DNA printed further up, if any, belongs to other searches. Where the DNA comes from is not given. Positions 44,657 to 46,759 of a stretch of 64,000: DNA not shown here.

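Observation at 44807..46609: Stand-alone YcaO between the prenyl/hydroxylase module and the Hxs cassette, with no E1-like partner, TfuA or dehydrogenase visible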

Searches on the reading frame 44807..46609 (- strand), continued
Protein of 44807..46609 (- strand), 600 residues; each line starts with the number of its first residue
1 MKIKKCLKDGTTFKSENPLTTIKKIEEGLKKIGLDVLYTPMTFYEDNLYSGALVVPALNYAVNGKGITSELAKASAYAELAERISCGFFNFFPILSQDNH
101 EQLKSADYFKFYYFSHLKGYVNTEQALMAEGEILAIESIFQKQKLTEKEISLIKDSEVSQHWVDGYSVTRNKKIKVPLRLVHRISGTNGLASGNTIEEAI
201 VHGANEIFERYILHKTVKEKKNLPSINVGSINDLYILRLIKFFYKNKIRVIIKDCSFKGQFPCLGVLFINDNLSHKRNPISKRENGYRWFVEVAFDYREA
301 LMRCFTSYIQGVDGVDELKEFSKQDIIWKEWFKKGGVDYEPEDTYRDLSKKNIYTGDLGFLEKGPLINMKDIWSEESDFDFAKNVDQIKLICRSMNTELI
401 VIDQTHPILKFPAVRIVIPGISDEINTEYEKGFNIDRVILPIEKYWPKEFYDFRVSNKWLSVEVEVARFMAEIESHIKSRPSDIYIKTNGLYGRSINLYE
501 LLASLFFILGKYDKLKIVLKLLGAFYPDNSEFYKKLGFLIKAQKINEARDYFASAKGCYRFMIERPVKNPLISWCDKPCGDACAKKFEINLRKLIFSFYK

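Call 25: search_solved_structures(query=window:44807-46609:-, max_evalue=0.01, show_alignments=2)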
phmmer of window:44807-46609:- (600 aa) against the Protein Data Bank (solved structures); distinct sequences matched with E-value up to 0.01: 5.
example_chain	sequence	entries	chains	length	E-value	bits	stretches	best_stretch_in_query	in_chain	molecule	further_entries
4q84_A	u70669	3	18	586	6.9e-12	47.9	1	62-270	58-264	Ribosomal protein S12 methylthiotransferase accessory factor YcaO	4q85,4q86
6pe3_A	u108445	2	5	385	3.6e-10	42.3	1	158-279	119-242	Uncharacterized protein MJ1094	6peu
7u58_A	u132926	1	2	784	1.8e-08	36.7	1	63-342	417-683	MusD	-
4v1t_A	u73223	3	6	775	1.4e-07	33.7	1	176-254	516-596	LYND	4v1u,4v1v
4bs9_A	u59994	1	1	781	2.9e-06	29.4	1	181-247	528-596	TRUD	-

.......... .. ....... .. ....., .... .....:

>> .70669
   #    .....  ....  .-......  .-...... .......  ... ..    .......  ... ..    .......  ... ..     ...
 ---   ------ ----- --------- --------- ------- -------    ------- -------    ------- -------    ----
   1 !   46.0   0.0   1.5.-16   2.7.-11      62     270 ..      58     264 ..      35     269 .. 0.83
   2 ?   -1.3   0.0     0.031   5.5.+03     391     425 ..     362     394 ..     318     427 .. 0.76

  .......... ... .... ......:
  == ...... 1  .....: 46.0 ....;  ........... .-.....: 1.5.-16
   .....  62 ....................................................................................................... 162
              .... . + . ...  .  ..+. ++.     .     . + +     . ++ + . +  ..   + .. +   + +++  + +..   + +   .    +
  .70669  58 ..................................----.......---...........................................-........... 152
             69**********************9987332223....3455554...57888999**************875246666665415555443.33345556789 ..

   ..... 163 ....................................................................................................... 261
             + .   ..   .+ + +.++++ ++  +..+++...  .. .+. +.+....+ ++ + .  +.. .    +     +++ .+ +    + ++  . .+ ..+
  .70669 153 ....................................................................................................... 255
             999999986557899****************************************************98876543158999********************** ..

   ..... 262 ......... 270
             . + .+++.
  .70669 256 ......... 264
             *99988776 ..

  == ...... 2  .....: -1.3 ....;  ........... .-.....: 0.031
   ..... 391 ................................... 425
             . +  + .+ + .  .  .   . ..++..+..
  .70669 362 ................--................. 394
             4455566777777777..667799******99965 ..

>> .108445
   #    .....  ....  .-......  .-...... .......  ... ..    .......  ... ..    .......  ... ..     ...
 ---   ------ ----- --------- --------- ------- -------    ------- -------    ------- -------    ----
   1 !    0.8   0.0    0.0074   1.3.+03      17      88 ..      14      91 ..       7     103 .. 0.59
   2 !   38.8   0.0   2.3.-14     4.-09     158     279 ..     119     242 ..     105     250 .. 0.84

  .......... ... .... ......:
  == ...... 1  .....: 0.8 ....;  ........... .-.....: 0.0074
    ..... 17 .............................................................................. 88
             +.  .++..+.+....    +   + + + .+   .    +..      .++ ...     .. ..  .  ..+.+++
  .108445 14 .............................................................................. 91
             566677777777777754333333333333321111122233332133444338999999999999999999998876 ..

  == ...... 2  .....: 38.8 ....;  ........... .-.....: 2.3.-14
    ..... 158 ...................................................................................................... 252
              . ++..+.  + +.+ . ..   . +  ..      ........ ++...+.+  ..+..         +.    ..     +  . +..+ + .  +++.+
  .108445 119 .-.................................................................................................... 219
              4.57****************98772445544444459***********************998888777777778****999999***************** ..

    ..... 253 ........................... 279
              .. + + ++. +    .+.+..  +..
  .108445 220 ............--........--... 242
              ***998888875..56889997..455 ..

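Call 32: find_related_loci(query=A1, collection=genome_contigs, flank=10000)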
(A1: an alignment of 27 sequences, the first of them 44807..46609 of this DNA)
Query A1 (600 aa) in genome_contigs; peptide patterns used: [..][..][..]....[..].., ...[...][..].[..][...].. (x = any residue, [..] = any of these).
372 stretches matched a pattern; 234 encode a relative of the query (tblastn E <= 1e-3); the best 80 are kept; 80 distinct loci.
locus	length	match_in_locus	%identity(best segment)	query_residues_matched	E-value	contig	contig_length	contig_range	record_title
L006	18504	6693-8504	38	1-599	4e-111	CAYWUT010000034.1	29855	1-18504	MAG TPA_asm: uncultured Spirochaetota bacterium isolate binchicken_co334_240 genome assembly, contig: NODE_2489_length_2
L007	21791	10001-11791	53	1-599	0e+0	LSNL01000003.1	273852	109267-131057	MAG: Parcubacteria group bacterium M10-OD1-1 Contig6633, whole genome shotgun sequence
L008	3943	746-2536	32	1-599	8e-88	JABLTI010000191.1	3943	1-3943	MAG: Promethearchaeati archaeon isolate HMA_bin2.83 metabat2_83_fa_scaffold_55257, whole genome shotgun sequence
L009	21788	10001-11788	33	1-599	5e-87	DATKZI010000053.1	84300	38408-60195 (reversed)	MAG TPA_asm: Candidatus Bathyarchaeia archaeon isolate SMAG_U14241 k141_613405, whole genome shotgun sequence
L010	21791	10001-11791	32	1-599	5e-85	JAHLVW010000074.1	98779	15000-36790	MAG: Candidatus Heimdallarchaeota archaeon isolate 12F4_9 k141_52146, whole genome shotgun sequence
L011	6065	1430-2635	38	1-423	3e-82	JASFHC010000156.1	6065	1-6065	MAG: Desulfobacterales bacterium isolate D0608M02metaG_Bin_359 D0608M02metaG_FD_scaffold_1280_c1, whole genome shotgun s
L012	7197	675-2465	34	1-599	7e-82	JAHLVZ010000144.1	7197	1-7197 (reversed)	MAG: Candidatus Heimdallarchaeota archaeon isolate 12R2_15 NODE_3664_length_7197_cov_10.206945, whole genome shotgun seq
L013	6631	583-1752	38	14-423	1e-81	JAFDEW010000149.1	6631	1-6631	MAG: Deltaproteobacteria bacterium isolate Meg19_46_Bin_253 Meg19_46_Bin_253_scaffold_27380, whole genome shotgun sequen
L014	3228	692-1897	38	1-423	2e-82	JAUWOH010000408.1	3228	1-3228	MAG: Desulfobacteraceae bacterium isolate CSMAG_2445 CSMAG_2445_k141_604394_length_3228_cov_13.5556, whole genome shotgu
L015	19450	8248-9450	37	1-423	7e-81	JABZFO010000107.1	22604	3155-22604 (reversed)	MAG: Desulfosarcina sp. isolate Grevelingen_8MPaII_metabat2.25 scaffold_5168, whole genome shotgun sequence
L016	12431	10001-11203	38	1-423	6e-81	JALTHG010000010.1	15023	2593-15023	MAG: Deltaproteobacteria bacterium isolate S016_metabat2_scaf2bin.043 S016_NODE_1153_length_15023_cov_45.913332, whole g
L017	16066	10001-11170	38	14-423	1e-80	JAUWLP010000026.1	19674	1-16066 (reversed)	MAG: Desulfobacteraceae bacterium isolate CSMAG_2375 CSMAG_2375_k141_295578_length_19674_cov_15.2932, whole genome shotg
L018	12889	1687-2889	37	1-423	4e-80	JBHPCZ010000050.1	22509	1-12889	Thermodesulfobacteriota bacterium isolate SAG AM-311-M20 NODE_50_length_22509_cov_23.988243, whole genome shotgun sequen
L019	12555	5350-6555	37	1-423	5e-80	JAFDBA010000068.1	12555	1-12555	MAG: Deltaproteobacteria bacterium isolate AB_69_Bin_188 AB_69_Bin_188_scaffold_10352, whole genome shotgun sequence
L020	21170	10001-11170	36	14-423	6e-79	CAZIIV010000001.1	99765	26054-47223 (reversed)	MAG TPA_asm: uncultured Desulfobacteraceae bacterium isolate SRP319275_co2_170 genome assembly, contig: NODE_32_length_9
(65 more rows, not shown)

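Call 37: search_protein_families(library=pfam, proteins=[L007:13707-15302:+, L007:15325-16005:+, L007:5688-7769:-, L007:4488-5657:+, L007:3634-4479:+, L007:2687-3595:+, L007:1835-2677:+, L002:5730-6527:+, L002:7997-8485:+, L002:10795-12159:+], max_evalue=0.01)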
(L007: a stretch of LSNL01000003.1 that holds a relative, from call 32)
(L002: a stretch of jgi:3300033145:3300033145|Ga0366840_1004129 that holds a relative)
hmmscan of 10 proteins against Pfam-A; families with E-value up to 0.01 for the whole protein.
L007:13707-15302:+ (531 aa): 2 families
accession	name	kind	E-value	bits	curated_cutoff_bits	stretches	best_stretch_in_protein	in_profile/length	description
PF20154.4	LNT_N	-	3.4e-20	73.3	27.1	1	20-171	3-158/159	Apolipoprotein N-acyltransferase N-terminal domain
PF00795.27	CN_hydrolase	-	2.4e-15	57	23.2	1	254-472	18-219/256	Carbon-nitrogen hydrolase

L007:15325-16005:+ (226 aa): 0 families

L007:5688-7769:- (693 aa): 10 families
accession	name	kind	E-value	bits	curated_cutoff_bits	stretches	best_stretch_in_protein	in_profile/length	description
PF00270.35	DEAD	-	5.4e-23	82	26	1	264-437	4-163/167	DEAD/DEAH box helicase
PF00271.37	Helicase_C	-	1e-21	77.7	23.5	1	481-591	11-108/110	Helicase conserved C-terminal domain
PF17191.10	RecG_wedge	-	1.2e-20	74.2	23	1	8-168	2-158/162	RecG wedge domain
PF04851.21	ResIII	-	2.8e-13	50.5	22.5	1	259-433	3-162/164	Type III restriction enzyme, res subunit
PF19833.4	RecG_dom3_C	-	6.9e-12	45.7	26.8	1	615-675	1-63/87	ATP-dependent DNA helicase RecG, domain 3, C-terminal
PF22590.2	Cas3-like_C_2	-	1.4e-06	29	27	1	502-591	10-103/106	CRISPR-associated nuclease/helicase Cas3, C-terminal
PF00176.29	SNF2-rel_dom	-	1.3e-05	24.9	24.9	1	269-465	6-197/290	SNF2-related domain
PF16203.11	ERCC3_RAD25_C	-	0.00062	19.6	27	1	526-589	84-148/248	ERCC3/RAD25/XPB C-terminal helicase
PF01695.23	IstB_IS21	-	0.0023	17.9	24.1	1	211-317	23-129/238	IstB-like ATP binding protein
PF13604.12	AAA_30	-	0.003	17.8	27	0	260-410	2-110/191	AAA domain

L007:4488-5657:+ (389 aa): 6 families
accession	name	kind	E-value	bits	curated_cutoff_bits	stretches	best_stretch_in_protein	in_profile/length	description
PF00534.26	Glycos_transf_1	-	6e-33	114.2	26.4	1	193-355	6-170/172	Glycosyl transferases group 1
PF13439.12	Glyco_transf_4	-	6e-30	104.9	28.5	1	16-180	3-167/170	Glycosyltransferase Family 4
PF13692.12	Glyco_trans_1_4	-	1.3e-28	100.5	27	1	204-343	3-142/142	Glycosyl transferases group 1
PF13579.12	Glyco_trans_4_4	-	5.8e-11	43.4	29.7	1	16-178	2-158/158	Glycosyl transferase 4-like domain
PF13477.12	Glyco_trans_4_2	-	3.1e-05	24.6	23.4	1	26-118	18-109/139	Glycosyl transferase 4-like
PF13524.12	Glyco_trans_1_2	-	3.2e-05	24.4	25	1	228-366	9-137/144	Glycosyl transferase-like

L007:3634-4479:+ (281 aa): 12 families
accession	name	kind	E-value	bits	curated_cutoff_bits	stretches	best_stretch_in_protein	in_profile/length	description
PF12146.15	Hydrolase_4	-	5.5e-27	95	27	1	47-265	5-238/239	Serine aminopeptidase, S33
PF00561.26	Abhydrolase_1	-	2.8e-16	60.4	25.8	1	48-171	2-127/245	alpha/beta hydrolase fold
PF12697.13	Abhydrolase_6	-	1.4e-09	39.4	26.3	1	49-153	1-94/217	Alpha/beta hydrolase family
PF01738.24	DLH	-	8e-09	35.8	21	1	208-267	133-194/217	Dienelactone hydrolase family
PF20408.4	Abhydrolase_11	-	1.3e-06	28.7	27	1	99-150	60-110/193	Alpha/beta hydrolase domain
PF12740.14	PETase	-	4.5e-05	23.4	28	0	47-153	55-162/263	PET hydrolase-like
PF07819.20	PGAP1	-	0.00018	21.8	24.3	1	99-172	75-152/233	PGAP1-like alpha/beta domain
PF20434.5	BD-FAE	-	0.00047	20.2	26.8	1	104-243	78-214/215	BD-FAE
PF12695.13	Abhydrolase_5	-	0.00082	19.6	27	1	88-155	35-99/164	Alpha/beta hydrolase family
PF00326.27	Peptidase_S9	-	0.0013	18.7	22.6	0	70-134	11-83/213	Prolyl oligopeptidase family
PF07224.18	Chlorophyllase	-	0.0041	16.4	26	1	48-143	44-148/301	Chlorophyllase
PF07859.19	Abhydrolase_3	-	0.0072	16.5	25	0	108-176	64-145/210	alpha/beta hydrolase fold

L007:2687-3595:+ (302 aa): 1 family
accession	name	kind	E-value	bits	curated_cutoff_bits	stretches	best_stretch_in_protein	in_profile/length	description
PF00882.24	Zn_dep_PLPC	-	9.7e-17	61.8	26.8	1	6-139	1-123/167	Zinc dependent phospholipase C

L007:1835-2677:+ (280 aa): 5 families
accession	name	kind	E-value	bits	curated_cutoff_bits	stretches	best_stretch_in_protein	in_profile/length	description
PF12146.15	Hydrolase_4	-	1.4e-18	67.5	27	1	41-261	3-237/239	Serine aminopeptidase, S33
PF00561.26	Abhydrolase_1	-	1.5e-12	48.2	25.8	1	44-149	2-109/245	alpha/beta hydrolase fold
PF12697.13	Abhydrolase_6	-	1.7e-06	29.3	26.3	1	45-151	1-94/217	Alpha/beta hydrolase family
PF01738.24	DLH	-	0.0019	18.2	21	0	181-261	119-191/217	Dienelactone hydrolase family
PF20408.4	Abhydrolase_11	-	0.0022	18.2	27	0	102-145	67-109/193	Alpha/beta hydrolase domain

L002:5730-6527:+ (265 aa): 0 families

L002:7997-8485:+ (162 aa): 0 families

L002:10795-12159:+ (454 aa): 3 families
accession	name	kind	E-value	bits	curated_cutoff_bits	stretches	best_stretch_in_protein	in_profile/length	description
PF04055.27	Radical_SAM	-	6e-25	88.8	29.5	1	136-281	5-154/166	Radical SAM superfamily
PF13353.11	Fer4_12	-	3.9e-10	40.6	22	1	137-244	14-123/137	4Fe-4S single cluster domain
PF09743.14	E3_UFM1_ligase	-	0.00031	20.9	23.2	1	194-311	130-239/272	E3 UFM1-protein ligase 1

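Call 39: find_encoding_contigs(protein=P0066, flank=6000, max_places=2)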
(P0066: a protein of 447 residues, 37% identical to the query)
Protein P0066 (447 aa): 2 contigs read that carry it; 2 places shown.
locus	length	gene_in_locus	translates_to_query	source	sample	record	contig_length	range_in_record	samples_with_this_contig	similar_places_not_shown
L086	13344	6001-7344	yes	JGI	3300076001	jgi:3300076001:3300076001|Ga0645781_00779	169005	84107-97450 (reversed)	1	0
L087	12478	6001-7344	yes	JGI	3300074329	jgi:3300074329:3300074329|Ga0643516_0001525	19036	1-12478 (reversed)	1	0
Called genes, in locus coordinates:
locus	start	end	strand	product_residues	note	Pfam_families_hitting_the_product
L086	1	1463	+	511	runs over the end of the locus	PF13541:ChlI, PF00158:Sigma54_activat (faint), PF01078:Mg_chelatase, PF07728:AAA_5, PF00493:MCM (weak), PF13335:Mg_chelatase_C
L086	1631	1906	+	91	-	PF20068:Amphi-Trp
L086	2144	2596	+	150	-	-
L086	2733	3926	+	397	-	PF07690:MFS_1, PF12832:MFS_1_like (weak), PF07690:MFS_1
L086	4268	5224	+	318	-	PF00582:Usp (faint)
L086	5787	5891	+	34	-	-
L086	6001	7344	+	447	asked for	PF02624:YcaO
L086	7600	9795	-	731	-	PF00141:peroxidase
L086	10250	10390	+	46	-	-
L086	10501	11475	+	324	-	PF20229:ChrB_N, PF09828:ChrB_C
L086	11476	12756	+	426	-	PF12832:MFS_1_like (faint), PF07690:MFS_1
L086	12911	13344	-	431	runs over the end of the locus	PF14522:Cytochrome_C7 (faint), PF14537:Cytochrom_c3_2 (faint), PF13447:Multi-haem_cyto, PF13435:Cytochrome_C554, PF13447:Multi-haem_cyto (weak)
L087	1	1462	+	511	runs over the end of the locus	PF13541:ChlI, PF00158:Sigma54_activat (faint), PF01078:Mg_chelatase, PF07728:AAA_5, PF00493:MCM (weak), PF13335:Mg_chelatase_C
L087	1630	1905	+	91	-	PF20068:Amphi-Trp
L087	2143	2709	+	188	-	-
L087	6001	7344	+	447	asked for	PF02624:YcaO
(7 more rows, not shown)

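Call 40: find_encoding_contigs(protein=P0021, flank=8000, max_places=2)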
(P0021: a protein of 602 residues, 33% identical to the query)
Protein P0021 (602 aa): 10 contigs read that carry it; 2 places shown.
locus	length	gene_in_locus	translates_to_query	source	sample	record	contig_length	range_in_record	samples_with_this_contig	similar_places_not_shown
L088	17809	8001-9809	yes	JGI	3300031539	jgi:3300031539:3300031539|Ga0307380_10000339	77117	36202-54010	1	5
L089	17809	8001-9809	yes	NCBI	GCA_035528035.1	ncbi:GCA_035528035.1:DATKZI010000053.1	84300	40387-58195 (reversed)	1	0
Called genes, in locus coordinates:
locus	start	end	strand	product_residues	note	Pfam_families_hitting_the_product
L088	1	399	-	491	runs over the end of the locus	PF13639:zf-RING_2 (weak)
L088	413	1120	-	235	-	PF17120:zf-RING_16 (faint)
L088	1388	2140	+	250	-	PF00881:Nitroreductase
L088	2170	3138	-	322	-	PF13302:Acetyltransf_3 (faint), PF13527:Acetyltransf_9 (faint), PF00583:Acetyltransf_1 (weak), PF13508:Acetyltransf_7 (weak), PF13673:Acetyltransf_10 (faint), PF08445:FR47 (faint), PF00583:Acetyltransf_1, PF13508:Acetyltransf_7 (weak), +1 more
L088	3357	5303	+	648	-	PF00756:Esterase (faint), PF20434:BD-FAE (faint), PF02230:Abhydrolase_2 (weak), PF00326:Peptidase_S9, PF12146:Hydrolase_4 (faint)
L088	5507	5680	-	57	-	-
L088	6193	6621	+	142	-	PF08753:NikR_C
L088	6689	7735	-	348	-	PF01891:CbiM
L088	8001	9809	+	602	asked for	PF02624:YcaO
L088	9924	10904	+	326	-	PF00656:Peptidase_C14 (weak)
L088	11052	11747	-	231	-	-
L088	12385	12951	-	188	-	-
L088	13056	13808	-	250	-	-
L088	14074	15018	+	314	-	PF00781:DAGK_cat, PF19279:YegS_C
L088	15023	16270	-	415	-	PF08495:FIST, PF10442:FIST_C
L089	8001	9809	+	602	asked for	PF02624:YcaO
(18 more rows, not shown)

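Call 42: predict_structure(alignment_id=A1)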
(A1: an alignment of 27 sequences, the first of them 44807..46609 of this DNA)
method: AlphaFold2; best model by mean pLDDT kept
length: 600 residues; sequences in the alignment: 27
mean_pLDDT: 89.1   pTM: 0.90
mean pLDDT of the five models: 89.1, 88.0, 87.6, 86.4, 86.1
residues with pLDDT >= 90: 407; 70-90: 144; 50-70: 45; < 50: 4
segments of 3 or more residues with pLDDT < 50: none
pLDDT, mean of each block of 10 residues (from residue 1): 92 94 97 95 95 88 95 97 83 59 80 93 92 92 90 94 96 95 91 97 96 93 96 96 98 93 96 92 93 94 96 90 92 93 83 91 95 81 96 95 96 95 69 78 62 83 93 93 81 82 92 94 91 94 93 73 76 58 75 91
secondary structure, 60 per line:
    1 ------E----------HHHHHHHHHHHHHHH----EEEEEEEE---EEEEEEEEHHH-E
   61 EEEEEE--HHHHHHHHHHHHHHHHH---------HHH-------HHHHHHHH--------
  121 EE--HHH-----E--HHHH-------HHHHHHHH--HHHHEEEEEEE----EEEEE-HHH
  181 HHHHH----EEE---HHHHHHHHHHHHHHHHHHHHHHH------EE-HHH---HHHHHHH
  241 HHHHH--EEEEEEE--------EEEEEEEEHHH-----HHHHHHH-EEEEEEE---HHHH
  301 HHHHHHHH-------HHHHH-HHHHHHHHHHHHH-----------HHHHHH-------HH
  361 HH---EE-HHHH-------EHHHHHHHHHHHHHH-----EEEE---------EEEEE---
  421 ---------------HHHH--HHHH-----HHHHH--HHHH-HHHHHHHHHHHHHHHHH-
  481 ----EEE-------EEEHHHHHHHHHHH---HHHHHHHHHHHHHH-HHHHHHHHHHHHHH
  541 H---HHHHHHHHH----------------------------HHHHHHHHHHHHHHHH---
elements in order: H18-32 E37-44 E48-55 E60-66 H69-85 H105-112 H136-139 H147-154 H157-160 E161-167 E172-176 H178-185 E190-192 H196-218 H234-245 E248-254 E263-270 H279-285 E287-293 H297-308 H316-320 H322-334 H346-351 H359-362 H369-372 H381-394 E400-403 E413-417 H436-439 H442-445 H451-455 H458-461 H463-479 E485-487 E495-497 H498-508 H512-525 H527-541 H545-553 H582-597
